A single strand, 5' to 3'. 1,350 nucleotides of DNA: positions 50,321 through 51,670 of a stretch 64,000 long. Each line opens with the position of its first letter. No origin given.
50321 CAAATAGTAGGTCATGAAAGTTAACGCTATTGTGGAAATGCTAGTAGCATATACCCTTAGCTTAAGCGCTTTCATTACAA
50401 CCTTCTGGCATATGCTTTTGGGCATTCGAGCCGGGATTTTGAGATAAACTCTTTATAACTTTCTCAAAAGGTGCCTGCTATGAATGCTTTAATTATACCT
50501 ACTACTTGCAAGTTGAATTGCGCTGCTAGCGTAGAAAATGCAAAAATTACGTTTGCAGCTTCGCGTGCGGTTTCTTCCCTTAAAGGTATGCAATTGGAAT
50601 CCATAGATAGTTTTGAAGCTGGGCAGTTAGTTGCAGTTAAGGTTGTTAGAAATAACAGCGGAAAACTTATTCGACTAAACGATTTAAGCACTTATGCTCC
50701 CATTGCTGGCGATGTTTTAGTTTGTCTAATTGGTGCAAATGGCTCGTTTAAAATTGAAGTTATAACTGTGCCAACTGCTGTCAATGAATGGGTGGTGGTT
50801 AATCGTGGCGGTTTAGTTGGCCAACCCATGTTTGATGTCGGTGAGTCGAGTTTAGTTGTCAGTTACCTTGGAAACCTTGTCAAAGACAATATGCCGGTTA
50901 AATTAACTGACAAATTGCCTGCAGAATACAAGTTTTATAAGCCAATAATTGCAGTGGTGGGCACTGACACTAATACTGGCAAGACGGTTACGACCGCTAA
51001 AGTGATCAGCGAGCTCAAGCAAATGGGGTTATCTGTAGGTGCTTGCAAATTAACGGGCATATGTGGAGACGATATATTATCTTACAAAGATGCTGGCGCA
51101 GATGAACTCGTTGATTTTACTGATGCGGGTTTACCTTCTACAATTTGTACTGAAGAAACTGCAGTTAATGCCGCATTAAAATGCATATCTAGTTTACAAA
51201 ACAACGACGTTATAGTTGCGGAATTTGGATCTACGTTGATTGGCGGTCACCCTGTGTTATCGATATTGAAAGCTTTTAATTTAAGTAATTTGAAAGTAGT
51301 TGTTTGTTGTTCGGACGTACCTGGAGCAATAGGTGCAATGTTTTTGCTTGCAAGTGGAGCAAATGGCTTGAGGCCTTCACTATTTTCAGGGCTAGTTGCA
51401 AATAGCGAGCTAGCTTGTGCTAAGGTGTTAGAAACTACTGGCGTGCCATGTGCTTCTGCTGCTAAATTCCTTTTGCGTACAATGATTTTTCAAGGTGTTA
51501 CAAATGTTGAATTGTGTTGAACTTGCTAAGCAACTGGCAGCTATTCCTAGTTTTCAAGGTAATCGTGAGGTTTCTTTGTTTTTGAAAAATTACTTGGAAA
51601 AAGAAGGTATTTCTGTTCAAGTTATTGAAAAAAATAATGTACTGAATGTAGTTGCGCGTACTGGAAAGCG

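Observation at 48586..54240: Divergent operons of acyltransferase, M20 deacylases, DUF1611/BioD-like ATPase and an unknown 543-aa protein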

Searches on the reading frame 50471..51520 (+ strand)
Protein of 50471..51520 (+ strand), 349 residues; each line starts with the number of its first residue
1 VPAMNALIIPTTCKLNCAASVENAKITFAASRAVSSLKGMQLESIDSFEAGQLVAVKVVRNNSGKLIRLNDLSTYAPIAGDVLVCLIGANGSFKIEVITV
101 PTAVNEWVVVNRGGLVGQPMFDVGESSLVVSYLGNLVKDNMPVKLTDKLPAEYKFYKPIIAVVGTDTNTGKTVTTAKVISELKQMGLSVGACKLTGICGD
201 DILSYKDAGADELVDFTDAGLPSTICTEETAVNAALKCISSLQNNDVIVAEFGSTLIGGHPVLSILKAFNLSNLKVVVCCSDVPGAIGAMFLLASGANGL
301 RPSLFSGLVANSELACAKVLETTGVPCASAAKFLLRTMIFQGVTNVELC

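Call 3: search_protein_families(library=pfam, proteins=[window:50471-51520:+], max_evalue=0.01)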
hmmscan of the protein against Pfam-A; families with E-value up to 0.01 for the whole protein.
window:50471-51520:+ (349 aa): 3 families
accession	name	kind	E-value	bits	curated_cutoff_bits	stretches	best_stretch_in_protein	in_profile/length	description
PF07755.17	DUF1611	-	0.00025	20.9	25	1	157-191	12-46/201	Domain of unknown function (DUF1611_C) P-loop domain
PF03205.20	MobB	-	0.00047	20.5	26.6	1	159-251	1-97/133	Molybdopterin guanine dinucleotide synthesis protein B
PF13500.12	AAA_26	-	0.0077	16.5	27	0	160-190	3-33/198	AAA domain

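Call 4: search_protein_families(library=ncbifam, proteins=[window:50471-51520:+], max_evalue=0.01)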
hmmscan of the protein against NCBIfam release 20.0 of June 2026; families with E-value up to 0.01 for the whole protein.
window:50471-51520:+ (349 aa): 4 families
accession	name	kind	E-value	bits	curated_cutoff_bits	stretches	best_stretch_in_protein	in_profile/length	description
TIGR00176.1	mobB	equivalog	8.2e-06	25.9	76.2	1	159-251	1-96/155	molybdopterin-guanine dinucleotide biosynthesis protein B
TIGR00347.1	bioD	equivalog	0.0001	22.5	83.3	1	162-196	2-38/166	dethiobiotin synthase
NF011056.0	PRK14489.1-1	equivalog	0.00032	19.9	379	1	157-211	203-262/363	bifunctional molybdenum cofactor guanylyltransferase MobA/molybdopterin-guanine dinucleotide biosynthesis adaptor protein MobB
NF052386.1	reactivase_KamB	equivalog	0.004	16.2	210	1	160-190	1-31/326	lysine 5,6-aminomutase reactivase subunit KamB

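Call 6: find_encoding_contigs(protein=window:50471-51520:+, flank=10000, max_places=10)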
Protein window:50471-51520:+ (349 aa): 1 contig read that carries it; 1 place shown.
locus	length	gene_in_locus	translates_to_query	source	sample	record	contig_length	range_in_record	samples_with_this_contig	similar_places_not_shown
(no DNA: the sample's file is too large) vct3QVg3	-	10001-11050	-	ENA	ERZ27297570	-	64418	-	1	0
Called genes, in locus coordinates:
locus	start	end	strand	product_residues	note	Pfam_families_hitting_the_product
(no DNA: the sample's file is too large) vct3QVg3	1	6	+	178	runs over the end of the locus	PF02517:Rce1-like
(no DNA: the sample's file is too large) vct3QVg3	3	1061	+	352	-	PF00814:TsaD, PF22521:HypF_C_2 (weak)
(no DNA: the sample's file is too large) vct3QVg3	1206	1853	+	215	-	PF01300:Sua5_yciO_yrdC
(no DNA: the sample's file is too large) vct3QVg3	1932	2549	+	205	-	PF01636:APH (faint)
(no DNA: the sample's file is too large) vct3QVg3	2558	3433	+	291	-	PF00892:EamA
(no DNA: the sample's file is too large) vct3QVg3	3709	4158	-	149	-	PF00293:NUDIX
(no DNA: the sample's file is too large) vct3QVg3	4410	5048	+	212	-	PF00702:Hydrolase, PF13419:HAD_2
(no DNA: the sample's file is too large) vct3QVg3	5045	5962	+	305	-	PF01156:IU_nuc_hydro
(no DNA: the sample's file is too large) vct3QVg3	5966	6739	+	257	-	-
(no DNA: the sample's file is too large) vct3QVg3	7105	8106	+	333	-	PF00583:Acetyltransf_1, PF13508:Acetyltransf_7 (weak)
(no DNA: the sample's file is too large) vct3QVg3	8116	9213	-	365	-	PF04389:Peptidase_M28, PF01546:Peptidase_M20, PF07687:M20_dimer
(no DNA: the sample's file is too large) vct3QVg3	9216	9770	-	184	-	PF13527:Acetyltransf_9 (faint), PF00583:Acetyltransf_1, PF13508:Acetyltransf_7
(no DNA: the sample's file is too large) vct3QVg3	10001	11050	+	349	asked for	-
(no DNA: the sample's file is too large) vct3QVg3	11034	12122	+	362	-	PF04389:Peptidase_M28 (weak), PF01546:Peptidase_M20, PF07687:M20_dimer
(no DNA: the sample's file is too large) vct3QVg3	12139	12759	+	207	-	?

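Call 15: find_homologous_proteins(query=window:50471-51520:+)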
Query window:50471-51520:+ (349 aa): 277 proteins with E <= 0.001 among 5143 candidates; the best 120 are listed.
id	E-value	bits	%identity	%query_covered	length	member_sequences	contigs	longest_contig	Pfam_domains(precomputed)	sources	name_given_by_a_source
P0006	3.2e-218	742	100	99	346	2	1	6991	-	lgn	-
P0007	2.0e-129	450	61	99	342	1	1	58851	-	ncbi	-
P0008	2.5e-113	397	57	99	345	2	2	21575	PF03205.21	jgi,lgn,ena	-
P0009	3.0e-110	387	57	93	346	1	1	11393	PF03205.21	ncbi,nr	ncbi:MAG: hypothetical protein Q8R15_03240 [Candidatus Micrarchaeota archaeon]|nr:hypothetical prote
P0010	2.5e-81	292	47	95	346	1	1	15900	-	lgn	-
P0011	3.6e-21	94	32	90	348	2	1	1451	-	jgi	-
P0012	3.7e-21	94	33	81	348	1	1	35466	-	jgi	jgi:hypothetical protein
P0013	3.9e-21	94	33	81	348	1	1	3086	-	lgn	-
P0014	5.4e-21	94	36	55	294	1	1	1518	-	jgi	-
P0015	6.7e-21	93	32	72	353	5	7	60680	-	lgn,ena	-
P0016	9.9e-21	93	32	81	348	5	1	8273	-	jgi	-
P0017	1.6e-20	92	32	81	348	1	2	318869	-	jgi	-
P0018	2.3e-20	92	32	80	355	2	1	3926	-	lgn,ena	-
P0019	8.8e-20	90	32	81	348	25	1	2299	-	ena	-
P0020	1.0e-19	89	31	90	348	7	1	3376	-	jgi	-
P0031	6.9e-18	83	29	86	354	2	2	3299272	-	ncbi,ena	-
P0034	6.2e-17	80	37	50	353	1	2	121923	-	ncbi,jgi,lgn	ncbi:MAG: hypothetical protein PVJ57_12295 [Phycisphaerae bacterium]|jgi:hypothetical protein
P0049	2.2e-14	72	36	49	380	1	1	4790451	PF03205.21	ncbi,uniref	ncbi:hypothetical protein [Thiosocius teredinicola]|uniref:hypothetical protein n=1 Tax=Thiosocius t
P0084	6.9e-12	64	42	27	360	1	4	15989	PF03205.21,PF07755.18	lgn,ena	-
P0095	3.1e-11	62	36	48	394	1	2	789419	-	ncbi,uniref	ncbi:DUF1611 domain-containing protein [Aquipuribacter nitratireducens]|uniref:DUF1611 domain-contai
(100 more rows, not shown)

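Call 16: find_encoding_contigs(protein=P0017, flank=7000, max_places=2)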
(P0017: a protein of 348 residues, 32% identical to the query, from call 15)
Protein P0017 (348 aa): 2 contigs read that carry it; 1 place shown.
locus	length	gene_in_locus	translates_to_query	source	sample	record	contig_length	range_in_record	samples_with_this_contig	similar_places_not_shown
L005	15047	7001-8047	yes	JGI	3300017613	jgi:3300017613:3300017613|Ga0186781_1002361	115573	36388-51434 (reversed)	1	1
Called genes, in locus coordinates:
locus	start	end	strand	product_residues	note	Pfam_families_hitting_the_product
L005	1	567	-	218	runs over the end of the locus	PF00702:Hydrolase, PF13419:HAD_2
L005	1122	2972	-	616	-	PF25145:NfeD1b_N (faint), PF01343:Peptidase_S49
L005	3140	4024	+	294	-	PF01297:ZnuA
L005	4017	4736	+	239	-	PF00005:ABC_tran, PF13304:AAA_21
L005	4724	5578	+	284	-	PF00950:ABC-3, PF01032:FecCD (weak)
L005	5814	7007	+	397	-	PF00764:Arginosuc_synth, PF20979:Arginosuc_syn_C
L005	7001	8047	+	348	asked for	-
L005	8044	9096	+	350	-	PF01118:Semialdhyde_dh, PF22698:Semialdhyde_dhC_1, PF02774:Semialdhyde_dhC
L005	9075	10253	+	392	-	PF00202:Aminotran_3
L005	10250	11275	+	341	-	PF02729:OTCace_N, PF00185:OTCace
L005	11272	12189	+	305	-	PF00696:AA_kinase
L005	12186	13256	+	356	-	PF01546:Peptidase_M20, PF07687:M20_dimer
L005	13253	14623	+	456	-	PF00206:Lyase_1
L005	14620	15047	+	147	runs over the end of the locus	PF01316:Arg_repressor, PF02863:Arg_repressor_C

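Call 17: find_encoding_contigs(protein=P0031, flank=7000, max_places=2)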
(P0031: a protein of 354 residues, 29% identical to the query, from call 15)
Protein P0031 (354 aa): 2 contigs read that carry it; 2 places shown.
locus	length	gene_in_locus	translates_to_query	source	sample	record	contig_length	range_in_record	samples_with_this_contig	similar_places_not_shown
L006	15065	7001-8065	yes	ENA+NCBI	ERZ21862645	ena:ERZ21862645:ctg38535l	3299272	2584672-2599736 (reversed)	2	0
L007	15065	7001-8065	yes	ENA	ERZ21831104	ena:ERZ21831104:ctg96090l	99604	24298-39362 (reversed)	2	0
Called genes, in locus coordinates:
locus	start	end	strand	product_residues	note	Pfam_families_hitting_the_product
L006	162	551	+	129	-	PF00482:T2SSF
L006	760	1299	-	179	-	-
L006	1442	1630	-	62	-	-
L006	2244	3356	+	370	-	PF01855:POR_N, PF02780:Transketolase_C (weak), PF17147:PFOR_II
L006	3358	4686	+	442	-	PF02775:TPP_enzyme_C, PF01558:POR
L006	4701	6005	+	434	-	PF01488:Shikimate_DH (weak), PF03435:Sacchrp_dh_NADP, PF13460:NAD_binding_10 (weak), PF16653:Sacchrp_dh_C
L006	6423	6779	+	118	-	PF08821:CGGC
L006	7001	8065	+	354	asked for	-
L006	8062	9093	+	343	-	PF01118:Semialdhyde_dh, PF02774:Semialdhyde_dhC, PF22698:Semialdhyde_dhC_1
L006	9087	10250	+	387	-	PF00202:Aminotran_3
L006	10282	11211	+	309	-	PF00696:AA_kinase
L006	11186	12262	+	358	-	PF01546:Peptidase_M20, PF07687:M20_dimer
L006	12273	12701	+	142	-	PF01316:Arg_repressor, PF16902:FokI_D3 (weak), PF02863:Arg_repressor_C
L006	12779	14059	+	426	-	PF00764:Arginosuc_synth, PF20979:Arginosuc_syn_C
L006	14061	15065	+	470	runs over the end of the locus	PF00206:Lyase_1, PF14698:ASL_C2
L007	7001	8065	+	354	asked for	-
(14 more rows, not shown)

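Call 18: find_encoding_contigs(protein=P0049, flank=7000, max_places=2)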
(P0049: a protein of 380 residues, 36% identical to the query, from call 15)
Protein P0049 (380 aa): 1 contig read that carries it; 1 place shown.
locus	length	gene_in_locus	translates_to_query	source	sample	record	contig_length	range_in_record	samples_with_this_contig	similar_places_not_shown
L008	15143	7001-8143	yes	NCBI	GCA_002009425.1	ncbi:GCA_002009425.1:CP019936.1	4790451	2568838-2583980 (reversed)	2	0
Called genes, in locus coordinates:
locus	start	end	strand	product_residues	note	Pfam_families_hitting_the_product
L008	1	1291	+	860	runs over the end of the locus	PF00384:Molybdopterin, PF01568:Molydop_binding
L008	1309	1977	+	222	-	PF13187:Fer4_9 (faint), PF12797:Fer4_2 (faint), PF13237:Fer4_10 (faint), PF13247:Fer4_11, PF12838:Fer4_7, PF00037:Fer4 (weak), PF12837:Fer4_6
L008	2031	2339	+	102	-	PF13442:Cytochrome_CBB3 (weak), PF00034:Cytochrom_C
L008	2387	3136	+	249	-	PF02613:Nitrate_red_del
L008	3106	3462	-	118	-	-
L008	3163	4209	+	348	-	PF13237:Fer4_10 (weak), PF14697:Fer4_21 (weak), PF13187:Fer4_9, PF00037:Fer4 (weak), PF12837:Fer4_6 (weak), PF13237:Fer4_10 (weak), PF14697:Fer4_21 (weak), PF12838:Fer4_7 (weak), +3 more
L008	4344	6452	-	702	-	PF05787:PhoX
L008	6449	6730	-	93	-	-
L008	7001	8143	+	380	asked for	PF03205:MobB (weak)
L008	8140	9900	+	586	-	PF00664:ABC_membrane, PF00005:ABC_tran, PF13304:AAA_21 (faint)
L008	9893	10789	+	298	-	-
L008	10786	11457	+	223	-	-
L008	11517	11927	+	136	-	-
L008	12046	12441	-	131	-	-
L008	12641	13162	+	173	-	PF04542:Sigma70_r2, PF07638:Sigma70_ECF (weak), PF22029:PhyR_sigma2, PF08281:Sigma70_r4_2, PF04545:Sigma70_r4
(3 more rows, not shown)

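Call 32: search_solved_structures(query=A3, max_evalue=1, show_alignments=2)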
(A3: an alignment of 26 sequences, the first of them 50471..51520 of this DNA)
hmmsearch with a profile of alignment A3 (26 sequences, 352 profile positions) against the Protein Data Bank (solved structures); distinct sequences matched with E-value up to 1: 32.
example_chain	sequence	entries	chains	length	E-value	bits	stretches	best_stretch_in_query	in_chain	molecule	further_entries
3fgn_A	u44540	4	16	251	3.3e-05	26.4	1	156-207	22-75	Dethiobiotin synthetase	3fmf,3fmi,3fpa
6nka_A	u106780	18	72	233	0.0013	21.1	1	159-207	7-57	ATP-dependent dethiobiotin synthetase BioD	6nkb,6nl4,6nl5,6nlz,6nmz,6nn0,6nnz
6cve_A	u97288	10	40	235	0.0016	20.9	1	157-207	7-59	ATP-dependent dethiobiotin synthetase BioD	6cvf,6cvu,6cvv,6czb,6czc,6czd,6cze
2j7p_D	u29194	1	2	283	0.0085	18.5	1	118-195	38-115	CELL DIVISION PROTEIN FTSY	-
2cnw_D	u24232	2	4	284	0.0086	18.5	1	118-195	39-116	CELL DIVISION PROTEIN FTSY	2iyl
1rj9_A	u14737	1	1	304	0.0093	18.4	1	118-195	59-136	Signal Recognition Protein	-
1okk_D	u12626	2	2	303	0.01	18.3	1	118-195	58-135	CELL DIVISION PROTEIN FTSY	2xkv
2q9a_A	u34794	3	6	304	0.01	18.3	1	118-195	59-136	Cell division protein ftsY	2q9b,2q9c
3dm5_A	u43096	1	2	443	0.016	17.6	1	156-194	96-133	Signal recognition 54 kDa protein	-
4oyh_A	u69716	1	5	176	0.018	17.5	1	160-226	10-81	Molybdopterin-guanine dinucleotide biosynthesis protein B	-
4wop_A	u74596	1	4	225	0.023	17.1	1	161-207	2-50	ATP-dependent dethiobiotin synthetase BioD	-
5l3s_A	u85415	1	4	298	0.037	16.4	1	155-194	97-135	Signal recognition particle 54 kDa protein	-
5l3v_A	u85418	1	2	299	0.038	16.4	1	155-194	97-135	Signal recognition particle 54 kDa protein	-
9k89_A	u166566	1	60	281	0.041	16.3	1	266-349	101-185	Cage-i53-Zn1-HEHE-6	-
4nkr_A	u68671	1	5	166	0.045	16.1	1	161-226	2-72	Molybdopterin-guanine dinucleotide biosynthesis protein B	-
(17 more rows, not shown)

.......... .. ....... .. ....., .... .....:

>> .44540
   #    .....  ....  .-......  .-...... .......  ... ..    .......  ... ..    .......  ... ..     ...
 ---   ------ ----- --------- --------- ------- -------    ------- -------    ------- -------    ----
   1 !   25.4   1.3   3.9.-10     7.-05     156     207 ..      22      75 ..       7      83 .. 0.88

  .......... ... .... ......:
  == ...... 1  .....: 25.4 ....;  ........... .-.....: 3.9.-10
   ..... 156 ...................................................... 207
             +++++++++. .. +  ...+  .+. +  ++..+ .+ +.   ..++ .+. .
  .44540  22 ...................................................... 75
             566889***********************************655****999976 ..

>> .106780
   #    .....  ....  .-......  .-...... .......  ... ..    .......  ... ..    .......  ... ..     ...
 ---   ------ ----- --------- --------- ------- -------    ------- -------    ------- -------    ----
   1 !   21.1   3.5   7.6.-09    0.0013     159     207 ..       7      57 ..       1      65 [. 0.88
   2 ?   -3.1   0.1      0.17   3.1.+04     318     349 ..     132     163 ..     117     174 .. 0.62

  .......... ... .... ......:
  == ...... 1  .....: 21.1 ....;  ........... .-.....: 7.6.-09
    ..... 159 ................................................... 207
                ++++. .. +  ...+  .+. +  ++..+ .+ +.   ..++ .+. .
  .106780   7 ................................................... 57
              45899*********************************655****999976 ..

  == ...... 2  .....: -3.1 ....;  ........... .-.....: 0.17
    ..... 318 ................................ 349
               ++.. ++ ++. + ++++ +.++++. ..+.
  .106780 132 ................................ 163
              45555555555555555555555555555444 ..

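Call 43: find_related_loci(query=A4, collection=genome_contigs, flank=10000)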
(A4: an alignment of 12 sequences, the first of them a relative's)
Query A4 (348 aa) in genome_contigs; peptide patterns used: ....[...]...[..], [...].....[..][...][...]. (x = any residue, [..] = any of these).
600 stretches matched a pattern (row limit reached: there are more); 510 encode a relative of the query (tblastn E <= 1e-3); the best 80 are kept; 80 distinct loci.
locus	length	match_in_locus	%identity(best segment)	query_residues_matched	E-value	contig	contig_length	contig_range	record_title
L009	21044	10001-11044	86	1-348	0e+0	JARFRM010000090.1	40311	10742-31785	MAG: Thermoanaerobaculales bacterium isolate MAG_Ve_Sed_50 k141_5385764, whole genome shotgun sequence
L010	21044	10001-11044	86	1-348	0e+0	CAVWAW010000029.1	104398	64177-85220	MAG: uncultured Acidobacteriota bacterium isolate MFD03804.bin.1.249 genome assembly, contig: contig_8560, whole genome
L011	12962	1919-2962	85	1-348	0e+0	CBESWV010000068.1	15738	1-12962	MAG TPA_asm: uncultured bacterium isolate SRR7614708_binner23_Refined_5 genome assembly, contig: ERZ25083860.447, whole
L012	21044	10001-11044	84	1-348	0e+0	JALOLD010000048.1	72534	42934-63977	MAG: Thermoanaerobaculales bacterium isolate Prado016 scaffold_1154, whole genome shotgun sequence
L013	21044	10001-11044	84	1-348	0e+0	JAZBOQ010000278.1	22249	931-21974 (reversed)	MAG: Thermoanaerobaculales bacterium isolate bin.607 k117_9111974, whole genome shotgun sequence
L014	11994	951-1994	84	1-348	0e+0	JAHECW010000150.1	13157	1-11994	MAG: Acidobacteria bacterium isolate Ww181 NODE_10117_length_13157_cov_4.163087, whole genome shotgun sequence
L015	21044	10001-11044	86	1-348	0e+0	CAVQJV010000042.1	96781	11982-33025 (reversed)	MAG: uncultured Acidobacteriota bacterium isolate MFD09779.bin.2.172 genome assembly, contig: contig_63608, whole genome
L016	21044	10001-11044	73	1-348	5e-165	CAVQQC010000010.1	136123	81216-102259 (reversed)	MAG: Candidatus Sulfomarinibacteraceae bacterium isolate MFD09964.bin.2.69 genome assembly, contig: contig_23281, whole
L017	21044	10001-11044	72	1-348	2e-162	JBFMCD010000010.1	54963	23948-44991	MAG: Acidobacteriota bacterium isolate MAG184 MAG184_10, whole genome shotgun sequence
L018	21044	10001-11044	72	1-348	3e-158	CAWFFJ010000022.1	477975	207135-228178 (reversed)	MAG: uncultured Acidobacteriota bacterium isolate MFD02416.bin.3.238 genome assembly, contig: contig_18393, whole genome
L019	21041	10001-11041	73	1-348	7e-157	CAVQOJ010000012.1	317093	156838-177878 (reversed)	MAG: uncultured Holophagae bacterium isolate MFD09964.bin.1.228 genome assembly, contig: contig_3690, whole genome shotg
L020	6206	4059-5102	70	1-348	2e-152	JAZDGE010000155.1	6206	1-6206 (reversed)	MAG: Acidobacteriota bacterium isolate MEGAHIT-group-0.236 k141_10970703, whole genome shotgun sequence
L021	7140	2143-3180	65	3-348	6e-141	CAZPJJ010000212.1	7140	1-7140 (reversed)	MAG TPA_asm: uncultured Acidobacteriota bacterium isolate SRP093185_co1_106 genome assembly, contig: NODE_7926_length_71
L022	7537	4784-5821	66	3-348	3e-137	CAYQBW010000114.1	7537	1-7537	MAG TPA_asm: uncultured Planctomycetia bacterium isolate binchicken_co188_373 genome assembly, contig: NODE_9517_length_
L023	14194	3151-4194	64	1-348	1e-136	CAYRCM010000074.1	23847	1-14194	MAG TPA_asm: uncultured Myxococcales bacterium isolate binchicken_co66_105 genome assembly, contig: NODE_3503_length_238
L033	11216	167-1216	61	1-348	6e-131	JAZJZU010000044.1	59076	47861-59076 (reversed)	MAG: Gemmatimonadota bacterium isolate ADI_H2L1_1_122_18_3-bin035_1 ADIH2L11_B035_1_000000000044, whole genome shotgun s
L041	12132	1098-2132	62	1-346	4e-130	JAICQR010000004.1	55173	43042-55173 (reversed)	MAG: Gemmatimonadales bacterium isolate TY_HY_2_bin.57 k141_2041942_length_55173_cov_12.1121, whole genome shotgun seque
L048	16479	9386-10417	62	1-343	2e-129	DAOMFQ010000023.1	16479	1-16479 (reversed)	MAG TPA_asm: Gemmatimonadales bacterium isolate AMR_MDS_4998 NODE_1090_length_16479_cov_7.244216, whole genome shotgun s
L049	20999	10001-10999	63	3-333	1e-129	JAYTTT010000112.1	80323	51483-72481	MAG: Gemmatimonadota bacterium isolate GFS_5453 GFS_5453_111, whole genome shotgun sequence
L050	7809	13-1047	60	3-348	2e-129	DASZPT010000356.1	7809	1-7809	MAG TPA_asm: Gemmatimonadales bacterium isolate SMAG_U5978 k141_573263, whole genome shotgun sequence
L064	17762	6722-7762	60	1-348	2e-128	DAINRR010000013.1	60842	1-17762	MAG TPA_asm: Gemmatimonadales bacterium isolate CTOTU27645 NODE_96_length_60842_cov_9.606413, whole genome shotgun seque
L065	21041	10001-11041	61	1-348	2e-128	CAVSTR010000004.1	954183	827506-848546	MAG: uncultured Gemmatimonadales bacterium isolate MFD09212.bin.1.3 genome assembly, contig: contig_6339, whole genome s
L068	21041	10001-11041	61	1-348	2e-128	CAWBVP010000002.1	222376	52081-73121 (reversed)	MAG: uncultured Gemmatimonadales bacterium isolate MFD07737.bin.2.36 genome assembly, contig: contig_10855, whole genome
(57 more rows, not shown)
